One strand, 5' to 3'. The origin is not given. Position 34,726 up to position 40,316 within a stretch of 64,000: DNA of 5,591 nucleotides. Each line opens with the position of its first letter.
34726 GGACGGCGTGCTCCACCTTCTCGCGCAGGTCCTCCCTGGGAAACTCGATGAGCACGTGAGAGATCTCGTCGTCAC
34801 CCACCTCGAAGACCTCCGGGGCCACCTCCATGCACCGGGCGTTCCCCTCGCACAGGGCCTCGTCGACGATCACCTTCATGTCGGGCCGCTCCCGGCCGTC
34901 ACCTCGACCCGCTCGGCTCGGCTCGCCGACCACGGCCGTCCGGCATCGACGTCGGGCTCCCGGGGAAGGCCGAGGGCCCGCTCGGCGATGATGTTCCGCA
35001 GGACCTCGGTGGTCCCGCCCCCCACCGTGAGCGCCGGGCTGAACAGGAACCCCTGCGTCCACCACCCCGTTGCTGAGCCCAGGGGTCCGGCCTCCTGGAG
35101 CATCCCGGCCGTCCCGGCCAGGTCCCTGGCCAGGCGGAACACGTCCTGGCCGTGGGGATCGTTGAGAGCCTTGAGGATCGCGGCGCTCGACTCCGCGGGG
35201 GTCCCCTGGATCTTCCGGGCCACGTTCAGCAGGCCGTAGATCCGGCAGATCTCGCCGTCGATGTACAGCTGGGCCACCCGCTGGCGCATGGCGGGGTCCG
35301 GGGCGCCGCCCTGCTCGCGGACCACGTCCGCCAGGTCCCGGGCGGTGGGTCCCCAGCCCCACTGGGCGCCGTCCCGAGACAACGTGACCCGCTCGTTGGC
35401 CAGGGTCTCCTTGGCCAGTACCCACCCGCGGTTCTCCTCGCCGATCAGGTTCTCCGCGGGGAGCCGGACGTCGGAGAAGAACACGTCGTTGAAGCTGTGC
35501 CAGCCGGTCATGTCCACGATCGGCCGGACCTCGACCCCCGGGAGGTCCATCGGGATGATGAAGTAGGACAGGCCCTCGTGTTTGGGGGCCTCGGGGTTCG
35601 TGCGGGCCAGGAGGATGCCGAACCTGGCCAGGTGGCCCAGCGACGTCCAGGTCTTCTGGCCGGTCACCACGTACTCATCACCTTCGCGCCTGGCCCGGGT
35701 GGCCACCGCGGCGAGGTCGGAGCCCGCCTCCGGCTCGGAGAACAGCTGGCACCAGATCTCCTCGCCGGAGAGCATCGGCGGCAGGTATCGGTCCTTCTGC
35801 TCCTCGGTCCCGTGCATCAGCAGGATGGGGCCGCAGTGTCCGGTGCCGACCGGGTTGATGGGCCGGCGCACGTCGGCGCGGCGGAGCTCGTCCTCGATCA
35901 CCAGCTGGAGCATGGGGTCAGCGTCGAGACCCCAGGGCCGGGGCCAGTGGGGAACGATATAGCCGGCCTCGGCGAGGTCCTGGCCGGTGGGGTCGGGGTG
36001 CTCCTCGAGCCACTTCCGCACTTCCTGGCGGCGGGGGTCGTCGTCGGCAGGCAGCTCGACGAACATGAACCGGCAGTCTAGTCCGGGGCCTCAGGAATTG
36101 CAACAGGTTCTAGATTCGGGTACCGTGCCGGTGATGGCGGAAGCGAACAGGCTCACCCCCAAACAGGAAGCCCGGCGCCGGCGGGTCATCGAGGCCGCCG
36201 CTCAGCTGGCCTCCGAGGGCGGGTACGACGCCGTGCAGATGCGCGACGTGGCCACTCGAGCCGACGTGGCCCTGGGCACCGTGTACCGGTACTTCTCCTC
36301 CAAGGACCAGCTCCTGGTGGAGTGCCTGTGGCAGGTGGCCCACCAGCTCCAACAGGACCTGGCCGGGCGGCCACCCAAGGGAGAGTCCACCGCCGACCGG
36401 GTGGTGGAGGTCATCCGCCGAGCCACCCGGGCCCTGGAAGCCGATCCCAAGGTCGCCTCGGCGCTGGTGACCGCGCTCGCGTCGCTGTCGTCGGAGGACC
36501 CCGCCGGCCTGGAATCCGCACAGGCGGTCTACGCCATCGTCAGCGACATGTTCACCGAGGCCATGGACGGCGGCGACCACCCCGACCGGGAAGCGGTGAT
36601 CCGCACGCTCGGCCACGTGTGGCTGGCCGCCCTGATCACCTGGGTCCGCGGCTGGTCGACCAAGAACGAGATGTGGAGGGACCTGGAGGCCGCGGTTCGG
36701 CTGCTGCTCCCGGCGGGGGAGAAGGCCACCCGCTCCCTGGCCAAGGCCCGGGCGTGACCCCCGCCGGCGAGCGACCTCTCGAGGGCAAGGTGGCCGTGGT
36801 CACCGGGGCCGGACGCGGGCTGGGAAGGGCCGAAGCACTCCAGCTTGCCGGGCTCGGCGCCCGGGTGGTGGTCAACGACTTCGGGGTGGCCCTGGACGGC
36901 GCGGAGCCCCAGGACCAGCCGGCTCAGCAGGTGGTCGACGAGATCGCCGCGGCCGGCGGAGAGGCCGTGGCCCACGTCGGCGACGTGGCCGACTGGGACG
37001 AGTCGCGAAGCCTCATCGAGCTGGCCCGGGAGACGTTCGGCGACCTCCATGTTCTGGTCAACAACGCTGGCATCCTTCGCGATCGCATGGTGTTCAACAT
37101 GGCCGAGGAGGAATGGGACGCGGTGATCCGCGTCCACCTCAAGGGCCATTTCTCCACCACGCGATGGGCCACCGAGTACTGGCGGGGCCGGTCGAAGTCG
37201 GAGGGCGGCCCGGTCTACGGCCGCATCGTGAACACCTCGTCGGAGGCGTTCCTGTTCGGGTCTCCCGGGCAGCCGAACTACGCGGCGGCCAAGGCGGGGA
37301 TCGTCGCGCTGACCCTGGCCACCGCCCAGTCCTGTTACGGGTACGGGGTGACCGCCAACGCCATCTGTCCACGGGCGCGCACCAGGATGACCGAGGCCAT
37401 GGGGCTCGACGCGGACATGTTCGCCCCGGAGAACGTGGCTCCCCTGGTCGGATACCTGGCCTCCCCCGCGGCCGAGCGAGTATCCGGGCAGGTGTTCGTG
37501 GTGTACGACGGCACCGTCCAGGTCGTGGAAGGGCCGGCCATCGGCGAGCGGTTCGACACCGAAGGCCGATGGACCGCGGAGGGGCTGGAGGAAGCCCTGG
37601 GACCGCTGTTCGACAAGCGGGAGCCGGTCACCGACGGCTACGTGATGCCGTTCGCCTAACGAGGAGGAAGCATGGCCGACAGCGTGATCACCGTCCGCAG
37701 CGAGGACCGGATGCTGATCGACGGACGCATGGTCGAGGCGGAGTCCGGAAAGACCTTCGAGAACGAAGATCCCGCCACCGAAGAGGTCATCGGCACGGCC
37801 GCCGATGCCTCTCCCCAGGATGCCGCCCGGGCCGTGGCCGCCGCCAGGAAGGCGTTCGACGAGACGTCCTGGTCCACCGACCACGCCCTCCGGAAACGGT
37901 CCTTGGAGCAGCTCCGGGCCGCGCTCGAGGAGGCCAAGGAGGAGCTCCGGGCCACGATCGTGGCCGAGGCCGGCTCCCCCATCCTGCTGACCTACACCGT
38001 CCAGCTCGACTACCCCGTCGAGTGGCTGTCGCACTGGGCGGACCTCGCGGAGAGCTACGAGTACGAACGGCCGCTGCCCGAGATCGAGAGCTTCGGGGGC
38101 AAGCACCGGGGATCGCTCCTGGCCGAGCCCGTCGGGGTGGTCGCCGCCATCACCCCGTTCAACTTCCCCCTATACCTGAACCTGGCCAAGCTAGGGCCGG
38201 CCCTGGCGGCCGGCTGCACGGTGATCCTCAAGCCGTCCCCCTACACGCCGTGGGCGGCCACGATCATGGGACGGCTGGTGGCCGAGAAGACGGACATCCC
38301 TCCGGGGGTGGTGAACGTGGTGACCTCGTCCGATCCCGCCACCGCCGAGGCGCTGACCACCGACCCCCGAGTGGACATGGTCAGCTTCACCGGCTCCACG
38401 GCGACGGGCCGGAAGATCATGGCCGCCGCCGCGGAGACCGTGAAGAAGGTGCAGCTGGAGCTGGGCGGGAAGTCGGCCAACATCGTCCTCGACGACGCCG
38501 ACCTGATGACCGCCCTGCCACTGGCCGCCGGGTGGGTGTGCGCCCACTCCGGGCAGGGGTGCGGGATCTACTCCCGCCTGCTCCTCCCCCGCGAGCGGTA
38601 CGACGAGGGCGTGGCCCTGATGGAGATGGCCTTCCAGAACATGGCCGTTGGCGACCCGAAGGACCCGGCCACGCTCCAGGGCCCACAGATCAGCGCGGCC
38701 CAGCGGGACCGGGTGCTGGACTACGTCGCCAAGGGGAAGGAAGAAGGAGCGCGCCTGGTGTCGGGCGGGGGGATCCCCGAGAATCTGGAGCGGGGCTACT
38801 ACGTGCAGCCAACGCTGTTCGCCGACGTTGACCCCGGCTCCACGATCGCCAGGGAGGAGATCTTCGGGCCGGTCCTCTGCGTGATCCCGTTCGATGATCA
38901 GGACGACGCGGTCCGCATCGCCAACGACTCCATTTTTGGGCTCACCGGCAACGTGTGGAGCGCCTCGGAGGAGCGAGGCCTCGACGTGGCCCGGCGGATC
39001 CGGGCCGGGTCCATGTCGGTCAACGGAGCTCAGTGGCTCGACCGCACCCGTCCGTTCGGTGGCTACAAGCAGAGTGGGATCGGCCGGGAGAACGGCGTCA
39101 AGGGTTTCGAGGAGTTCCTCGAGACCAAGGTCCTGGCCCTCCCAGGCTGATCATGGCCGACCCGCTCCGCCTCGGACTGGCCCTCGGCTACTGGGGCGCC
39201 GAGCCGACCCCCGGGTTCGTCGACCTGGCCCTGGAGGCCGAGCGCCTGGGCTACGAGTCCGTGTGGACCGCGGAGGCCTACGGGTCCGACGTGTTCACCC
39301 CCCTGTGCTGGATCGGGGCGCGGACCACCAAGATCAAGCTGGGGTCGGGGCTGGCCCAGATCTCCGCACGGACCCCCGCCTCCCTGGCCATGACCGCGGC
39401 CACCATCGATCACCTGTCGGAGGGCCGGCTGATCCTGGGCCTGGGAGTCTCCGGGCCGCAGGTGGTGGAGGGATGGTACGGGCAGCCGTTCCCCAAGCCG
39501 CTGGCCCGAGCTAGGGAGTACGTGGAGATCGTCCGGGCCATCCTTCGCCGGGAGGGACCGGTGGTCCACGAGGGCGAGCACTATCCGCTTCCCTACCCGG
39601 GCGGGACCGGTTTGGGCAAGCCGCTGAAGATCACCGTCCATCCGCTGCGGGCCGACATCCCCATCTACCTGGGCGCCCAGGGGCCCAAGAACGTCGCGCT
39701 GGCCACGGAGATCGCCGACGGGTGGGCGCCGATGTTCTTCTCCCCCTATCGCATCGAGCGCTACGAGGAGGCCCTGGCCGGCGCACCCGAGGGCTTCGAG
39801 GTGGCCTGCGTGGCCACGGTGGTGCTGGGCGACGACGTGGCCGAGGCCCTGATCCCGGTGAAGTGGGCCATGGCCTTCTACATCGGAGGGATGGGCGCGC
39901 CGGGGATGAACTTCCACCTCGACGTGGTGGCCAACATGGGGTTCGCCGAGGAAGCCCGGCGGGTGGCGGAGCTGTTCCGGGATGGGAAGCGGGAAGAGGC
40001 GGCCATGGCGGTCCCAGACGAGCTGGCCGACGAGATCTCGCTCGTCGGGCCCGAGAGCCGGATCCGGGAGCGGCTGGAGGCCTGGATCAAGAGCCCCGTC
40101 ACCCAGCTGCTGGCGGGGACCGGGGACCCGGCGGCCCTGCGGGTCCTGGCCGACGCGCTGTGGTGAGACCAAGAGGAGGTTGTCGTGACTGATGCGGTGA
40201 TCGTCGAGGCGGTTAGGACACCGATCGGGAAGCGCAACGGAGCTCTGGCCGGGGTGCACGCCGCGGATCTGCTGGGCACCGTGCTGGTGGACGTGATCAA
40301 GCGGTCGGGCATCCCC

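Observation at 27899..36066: LivK-type ABC importer plus secreted Thr-rich protein and small membrane protein, translationally coupled to fadE–ferredoxin behind a KstR box: candidate non-Mce steroid uptake system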

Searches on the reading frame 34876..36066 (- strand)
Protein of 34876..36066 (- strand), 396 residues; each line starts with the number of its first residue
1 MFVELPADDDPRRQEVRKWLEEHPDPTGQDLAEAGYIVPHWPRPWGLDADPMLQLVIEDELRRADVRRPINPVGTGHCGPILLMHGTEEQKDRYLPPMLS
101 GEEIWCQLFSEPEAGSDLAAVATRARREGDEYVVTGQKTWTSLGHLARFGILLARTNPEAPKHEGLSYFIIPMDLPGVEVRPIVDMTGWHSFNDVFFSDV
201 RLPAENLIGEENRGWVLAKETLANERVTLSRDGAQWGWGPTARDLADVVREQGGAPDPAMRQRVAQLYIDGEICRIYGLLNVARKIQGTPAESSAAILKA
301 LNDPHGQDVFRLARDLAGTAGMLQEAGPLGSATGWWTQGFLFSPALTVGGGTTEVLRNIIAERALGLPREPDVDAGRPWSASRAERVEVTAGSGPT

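Call 5: search_protein_families(library=pfam, proteins=[window:34876-36066:-], max_evalue=0.01)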
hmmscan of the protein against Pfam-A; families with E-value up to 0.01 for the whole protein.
window:34876-36066:- (396 aa): 3 families
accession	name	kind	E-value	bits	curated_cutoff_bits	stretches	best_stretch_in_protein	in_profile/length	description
PF02770.24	Acyl-CoA_dh_M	-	4.5e-20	72.1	33.3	1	106-200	1-97/97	Acyl-CoA dehydrogenase, middle domain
PF00441.29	Acyl-CoA_dh_1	-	2e-14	54.4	22.4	1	212-364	1-149/150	Acyl-CoA dehydrogenase, C-terminal domain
PF02771.21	Acyl-CoA_dh_N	-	6.4e-12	46.3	22.9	1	16-102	23-113/113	Acyl-CoA dehydrogenase, N-terminal domain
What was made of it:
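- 34876..36066 (-): Acyl-CoA dehydrogenase (fadE), first gene of the unit. Acyl-CoA_dh_N, _M and _1 domains (call 5).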

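Call 8: search_protein_families(library=ncbifam, proteins=[window:34876-36066:-], max_evalue=0.001)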
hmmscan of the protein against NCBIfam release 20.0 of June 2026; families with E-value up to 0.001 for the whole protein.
window:34876-36066:- (396 aa): 17 families
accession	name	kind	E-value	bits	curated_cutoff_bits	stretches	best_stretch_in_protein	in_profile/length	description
TIGR03204.1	pimC_large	equivalog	5.3e-56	190.2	623.85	1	31-367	49-395/395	pimeloyl-CoA dehydrogenase large subunit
TIGR03207.1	cyc_hxne_CoA_dh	equivalog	1.9e-29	102.6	575.35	1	29-301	39-317/372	cyclohexanecarboxyl-CoA dehydrogenase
NF043006.1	CyhCrbnylCoADH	equivalog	6.4e-29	101.1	650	1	82-227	96-242/380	cyclohexane-1-carbonyl-CoA dehydrogenase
NF042972.1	AcrlCoAredClosAcrC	equivalog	2.9e-28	98.6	640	1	81-231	96-247/378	acryloyl-CoA reductase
NF045652.1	ProlPCPDhRedW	equivalog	5e-25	88.1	650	1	84-229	97-243/376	L-prolyl-[peptidyl-carrier protein] dehydrogenase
NF045552.1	GlutCoADH_Des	equivalog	1.5e-22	80.3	470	1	32-229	47-247/387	glutaryl-CoA dehydrogenase Acd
NF053553.1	prodigi_MBC_PigA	equivalog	4.7e-22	78.6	500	1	82-229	100-248/381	prodigiosin MBC biosynthesis dehydrogenase PigA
NF058590.1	AcCoDHFadEBacil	equivalog_domain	7.6e-20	71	600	1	79-229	111-260/586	acyl-CoA dehydrogenase FadE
NF042439.1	SulpropCoADesulf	equivalog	2.1e-19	69.5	600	1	74-366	79-372/379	3-sulfinopropanoyl-CoA desulfinase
NF008997.0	PRK12341.1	equivalog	5.7e-19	68.4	537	1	28-230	43-246/382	acyl-CoA dehydrogenase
NF002885.1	PRK03354.1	equivalog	3e-15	56.1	540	1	82-229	96-242/378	crotonobetainyl-CoA dehydrogenase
TIGR03203.1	pimD_small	equivalog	5.2e-13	48.8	652.7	1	52-230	68-244/378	pimeloyl-CoA dehydrogenase small subunit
NF037942.1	ac_ACP_DH_MbtN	equivalog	5.3e-13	48.5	700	1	99-362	105-363/376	mycobactin biosynthesis acyl-ACP dehydrogenase MbtN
NF052270.1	Staph_DH_FadE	equivalog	1e-12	47.5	600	1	73-183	108-215/400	acyl-CoA dehydrogenase FadE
NF007000.1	PRK09463.1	subfamily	1.9e-11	43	600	1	79-226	133-297/726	acyl-CoA dehydrogenase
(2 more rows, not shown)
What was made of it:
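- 34876..36066 (-): Best NCBIfam model is the PimC large subunit, below its cut-off (call 8).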

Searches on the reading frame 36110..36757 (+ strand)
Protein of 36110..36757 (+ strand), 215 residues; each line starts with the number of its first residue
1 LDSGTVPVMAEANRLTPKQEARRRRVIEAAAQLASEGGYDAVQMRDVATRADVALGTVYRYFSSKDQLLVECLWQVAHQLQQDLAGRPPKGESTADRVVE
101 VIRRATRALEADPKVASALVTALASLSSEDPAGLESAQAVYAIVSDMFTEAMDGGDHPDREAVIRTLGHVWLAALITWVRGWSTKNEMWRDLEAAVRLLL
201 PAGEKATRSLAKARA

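Call 5: search_protein_families(library=pfam, proteins=[window:36110-36757:+], max_evalue=0.01)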
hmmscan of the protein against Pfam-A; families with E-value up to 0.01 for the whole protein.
window:36110-36757:+ (215 aa): 4 families
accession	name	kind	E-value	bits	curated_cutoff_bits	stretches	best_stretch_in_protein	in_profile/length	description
PF00440.29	TetR_N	-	2.2e-17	63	24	1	27-72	2-47/47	Bacterial regulatory proteins, tetR family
PF17925.6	TetR_C_20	-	4e-14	53.2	26.5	1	91-199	1-107/107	Tetracyclin repressor-like, C-terminal domain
PF02796.21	HTH_7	-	0.0036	17.9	23.8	0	44-64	24-44/45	Helix-turn-helix domain of resolvase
PF20573.4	DUF6782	-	0.0085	15.8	27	0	100-158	117-176/241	Putative metallopeptidase family (DUF6782)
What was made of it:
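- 36134..36757 (+): KstR-type TetR repressor gene (207 aa), divergent from fadE. Pfam TetR_N plus TetR_C_20 (call 5).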

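Call 8: search_protein_families(library=ncbifam, proteins=[window:36133-36757:+], max_evalue=0.001)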
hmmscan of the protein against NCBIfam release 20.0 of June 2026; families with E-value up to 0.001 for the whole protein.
window:36133-36757:+ (208 aa): 0 families

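Call 89: search_solved_structures(query=window:36134-36757:+, max_evalue=0.00001)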
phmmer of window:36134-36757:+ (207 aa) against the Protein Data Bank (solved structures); distinct sequences matched with E-value up to 0.00001: 46.
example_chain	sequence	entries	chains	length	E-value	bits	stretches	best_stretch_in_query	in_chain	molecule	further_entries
5aqc_A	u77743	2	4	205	9.9e-28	100.6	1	3-194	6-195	HTH-TYPE TRANSCRIPTIONAL REPRESSOR KSTR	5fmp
5cw8_A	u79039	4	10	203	1.6e-27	99.9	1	3-193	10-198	HTH-type transcriptional repressor KstR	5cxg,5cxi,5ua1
3mnl_A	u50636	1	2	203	1.6e-27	99.9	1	3-193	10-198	TRANSCRIPTIONAL REGULATORY PROTEIN (PROBABLY TETR-FAMILY)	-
5ua2_A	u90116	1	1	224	2.2e-27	99.5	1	3-193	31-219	HTH-type transcriptional repressor KstR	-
3bjb_A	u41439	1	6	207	1.1e-19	74.4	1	8-192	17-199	Probable transcriptional regulator, TetR family protein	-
3he0_A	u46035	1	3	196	2.7e-09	40.5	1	13-73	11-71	Transcriptional regulator, TetR family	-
3bni_A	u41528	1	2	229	6.4e-09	39.3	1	12-61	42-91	Putative TetR-family transcriptional regulator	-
4mxm_A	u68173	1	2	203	1.6e-08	38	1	2-149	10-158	Transcriptional regulator I2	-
4mo7_A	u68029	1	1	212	1.8e-08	37.8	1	2-149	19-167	Transcriptional regulator I2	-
9b7y_A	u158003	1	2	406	5e-08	36.3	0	8-84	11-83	Transcriptional repressor Mce3R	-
5gpa_A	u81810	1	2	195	8.3e-08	35.6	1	13-129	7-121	Transcriptional regulator (TetR/AcrR family)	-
5gp9_A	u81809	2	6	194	1.4e-07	34.9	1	14-123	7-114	Transcriptional regulator (TetR/AcrR family)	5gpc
1vi0_A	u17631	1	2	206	1.9e-07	34.5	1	13-148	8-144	transcriptional regulator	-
3whb_A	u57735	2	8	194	2e-07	34.4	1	13-148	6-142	Fatty acid metabolism regulator protein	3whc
3mvp_A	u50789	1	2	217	2.1e-07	34.3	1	1-65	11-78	TetR/AcrR transcriptional regulator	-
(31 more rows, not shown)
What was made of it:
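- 36134..36757 (+): Best PDB matches are KstR of M. smegmatis and M. tuberculosis (5aqc, 5cw8, 3mnl), E about 1e-27 over the full length (call 89).
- On KstR regulon: Generic TetRs score 1e-9 or weaker (calls 5, 89).
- KstR orthology: call 89.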

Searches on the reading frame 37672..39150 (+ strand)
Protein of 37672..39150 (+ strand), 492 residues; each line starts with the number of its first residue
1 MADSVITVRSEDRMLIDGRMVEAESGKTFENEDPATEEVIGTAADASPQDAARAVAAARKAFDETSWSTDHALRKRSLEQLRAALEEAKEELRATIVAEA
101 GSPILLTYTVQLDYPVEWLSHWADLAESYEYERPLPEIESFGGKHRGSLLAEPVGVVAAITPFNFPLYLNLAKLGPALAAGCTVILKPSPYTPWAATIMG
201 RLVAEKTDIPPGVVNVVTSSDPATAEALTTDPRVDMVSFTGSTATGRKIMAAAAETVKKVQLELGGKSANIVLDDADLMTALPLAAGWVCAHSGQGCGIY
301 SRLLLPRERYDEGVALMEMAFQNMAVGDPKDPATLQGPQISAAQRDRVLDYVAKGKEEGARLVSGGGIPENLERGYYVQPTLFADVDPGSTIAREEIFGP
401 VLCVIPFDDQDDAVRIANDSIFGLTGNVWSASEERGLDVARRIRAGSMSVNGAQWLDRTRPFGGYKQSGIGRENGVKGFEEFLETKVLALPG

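Call 9: search_protein_families(library=ncbifam, proteins=[window:37672-39150:+], max_evalue=0.001)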
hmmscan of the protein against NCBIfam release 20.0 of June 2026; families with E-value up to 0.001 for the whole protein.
window:37672-39150:+ (492 aa): 42 families (the best 25 are shown)
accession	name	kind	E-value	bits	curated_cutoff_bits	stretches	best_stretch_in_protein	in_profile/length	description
TIGR04284.1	aldehy_Rv0768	hypoth_equivalog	2e-204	680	775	1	13-489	2-477/480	aldehyde dehydrogenase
TIGR01804.1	BADH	equivalog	2.9e-118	395.3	668.6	1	16-486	2-467/467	betaine-aldehyde dehydrogenase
TIGR02299.1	HpaE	equivalog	1.4e-115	386.6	638.35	1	14-490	3-476/488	5-carboxymethyl-2-hydroxymuconate semialdehyde dehydrogenase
NF010000.0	PRK13473.1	subfamily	1.1e-113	380.5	615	1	12-486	3-468/475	aminobutyraldehyde dehydrogenase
NF045736.1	PaDhStyDRhodo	equivalog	5.6e-113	378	800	1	14-489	5-476/479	phenylacetaldehyde dehydrogenase StyD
NF045735.1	PaDhStyDPseudo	equivalog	1e-112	377.3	850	1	12-489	3-480/483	phenylacetaldehyde dehydrogenase StyD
NF009725.0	PRK13252.1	equivalog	1.6e-106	356.7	593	1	11-487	6-476/488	betaine-aldehyde dehydrogenase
TIGR03216.1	OH_muco_semi_DH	equivalog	8.1e-104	347.9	693.25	1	15-486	4-475/481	2-hydroxymuconic semialdehyde dehydrogenase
NF007352.0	PRK09847.1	equivalog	1.6e-99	333.7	850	1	7-488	15-489/495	aldehyde dehydrogenase PuuC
NF007497.0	PRK10090.1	equivalog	3.3e-97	326.2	500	1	9-489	4-476/480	aldehyde dehydrogenase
TIGR01780.1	SSADH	subfamily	1.7e-95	320.5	646.35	1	33-486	3-448/448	succinate-semialdehyde dehydrogenase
NF052305.1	DioxValDhHalo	equivalog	2.9e-92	310.1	750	1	13-486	6-477/483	2,5-dioxovalerate dehydrogenase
NF050026.1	AcaldDHExaC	equivalog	4.9e-92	309.1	900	1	3-488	7-491/503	acetaldehyde dehydrogenase ExaC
NF006916.0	PRK09407.1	equivalog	5.5e-87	292.5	521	1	20-489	27-491/526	succinic semialdehyde dehydrogenase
NF002852.0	PRK03137.1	subfamily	2.3e-82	277.4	648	1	13-487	38-509/514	L-glutamate gamma-semialdehyde dehydrogenase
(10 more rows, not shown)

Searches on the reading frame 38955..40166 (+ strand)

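Call 9: search_protein_families(library=ncbifam, proteins=[window:38955-40166:+], max_evalue=0.001)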
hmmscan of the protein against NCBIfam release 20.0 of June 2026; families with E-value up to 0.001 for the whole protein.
window:38955-40166:+ (403 aa): 25 families
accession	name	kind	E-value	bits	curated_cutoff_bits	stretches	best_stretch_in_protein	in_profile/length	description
TIGR03559.1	F420_Rv3520c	subfamily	6e-130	433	335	1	72-386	1-323/325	LLM class F420-dependent oxidoreductase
TIGR04024.1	F420_NP1902A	hypoth_equivalog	5.7e-55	186.4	345.4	1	87-377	16-299/330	TIGR04024 family LLM class F420-dependent oxidoreductase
TIGR03841.1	F420_Rv3093c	subfamily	4.4e-37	128.1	213.65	1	77-383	1-290/298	LLM class F420-dependent oxidoreductase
NF002619.0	PRK02271.1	equivalog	1.5e-32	113.2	276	1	84-389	12-307/329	5,10-methylenetetrahydromethanopterin reductase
TIGR03555.1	F420_mer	equivalog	1.8e-31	109.7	348.7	1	93-389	19-306/325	5,10-methylenetetrahydromethanopterin reductase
TIGR03564.1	F420_MSMEG_4879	subfamily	5.3e-30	104.9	234.25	1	89-270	2-173/265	TIGR03564 family F420-dependent LLM class oxidoreductase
TIGR03617.1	F420_MSMEG_2256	subfamily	2.6e-27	95.6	278.15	1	93-385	2-296/318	TIGR03617 family F420-dependent LLM class oxidoreductase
TIGR03619.1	F420_Rv2161c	subfamily_domain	8.6e-22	77.9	166.9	1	111-267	44-185/247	TIGR03619 family F420-dependent LLM class oxidoreductase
TIGR03560.1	F420_Rv1855c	subfamily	1.4e-19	70.8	231.4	1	108-275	47-209/227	TIGR03560 family F420-dependent LLM class oxidoreductase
TIGR03620.1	F420_MSMEG_4141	subfamily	3e-17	62.9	219.8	1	88-194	20-120/280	TIGR03620 family F420-dependent LLM class oxidoreductase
TIGR03857.1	F420_MSMEG_2249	hypoth_equivalog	3.3e-16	59.4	218.4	1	88-269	16-187/329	TIGR03857 family LLM class F420-dependent oxidoreductase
TIGR03571.1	lucif_BA3436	subfamily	7.6e-13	48.4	303.9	1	91-257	36-204/304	TIGR03571 family LLM class oxidoreductase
TIGR03621.1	F420_MSMEG_2516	subfamily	1e-12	47.8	213.15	1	80-255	8-171/295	TIGR03621 family F420-dependent LLM class oxidoreductase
TIGR03856.1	F420_MSMEG_2906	subfamily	4.5e-11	42.8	243.7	1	113-179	53-119/249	LLM class F420-dependent oxidoreductase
TIGR03842.1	F420_CPS_4043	hypoth_equivalog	7.4e-10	38.4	295.45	1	85-384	12-304/329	TIGR03842 family LLM class F420-dependent oxidoreductase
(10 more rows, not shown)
